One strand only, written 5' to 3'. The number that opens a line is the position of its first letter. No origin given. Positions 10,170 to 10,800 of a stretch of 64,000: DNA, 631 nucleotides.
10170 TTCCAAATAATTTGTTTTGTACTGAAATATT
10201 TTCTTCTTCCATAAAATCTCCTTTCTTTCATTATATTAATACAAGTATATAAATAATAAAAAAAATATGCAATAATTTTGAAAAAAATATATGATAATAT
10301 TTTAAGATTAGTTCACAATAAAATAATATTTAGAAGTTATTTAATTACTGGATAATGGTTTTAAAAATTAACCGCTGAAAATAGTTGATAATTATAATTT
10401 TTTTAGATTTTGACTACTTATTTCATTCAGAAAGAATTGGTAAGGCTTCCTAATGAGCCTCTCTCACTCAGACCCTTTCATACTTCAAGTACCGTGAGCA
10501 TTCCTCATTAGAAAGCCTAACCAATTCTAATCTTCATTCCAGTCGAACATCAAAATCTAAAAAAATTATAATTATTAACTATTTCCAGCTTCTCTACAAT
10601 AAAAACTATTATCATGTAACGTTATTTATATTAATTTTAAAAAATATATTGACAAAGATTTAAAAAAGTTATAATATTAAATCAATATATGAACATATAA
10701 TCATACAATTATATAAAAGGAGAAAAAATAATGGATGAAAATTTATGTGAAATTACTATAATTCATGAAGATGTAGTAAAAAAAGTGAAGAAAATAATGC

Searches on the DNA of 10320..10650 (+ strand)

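Call 51: search_dna_similar(query=window:10344-10620:+, collection=plasmids, mode=distant, max_evalue=0.001, max_rows=10)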
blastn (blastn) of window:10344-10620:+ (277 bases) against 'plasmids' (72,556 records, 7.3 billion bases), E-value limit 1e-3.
No match.

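Call 54: search_rna_families(source=window, start=10320, end=10650, threshold=evalue, max_evalue=5)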
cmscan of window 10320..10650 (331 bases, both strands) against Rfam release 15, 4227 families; matches with E-value up to 5: 2.
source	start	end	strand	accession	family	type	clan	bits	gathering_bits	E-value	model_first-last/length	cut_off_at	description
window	10580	10619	-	RF01509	Afu_300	Gene; snRNA; snoRNA; CD-box;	-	15.4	40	1.5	1-91/91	no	A. fumigatus snoRNA Afu_300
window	10367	10457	+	RF04329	snoMe18S-C1367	Gene; snRNA; snoRNA; CD-box;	-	14.6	101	4.1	1-110/110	no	Drosophila C/D box small nucleolar RNA snoMe18S-C1367 family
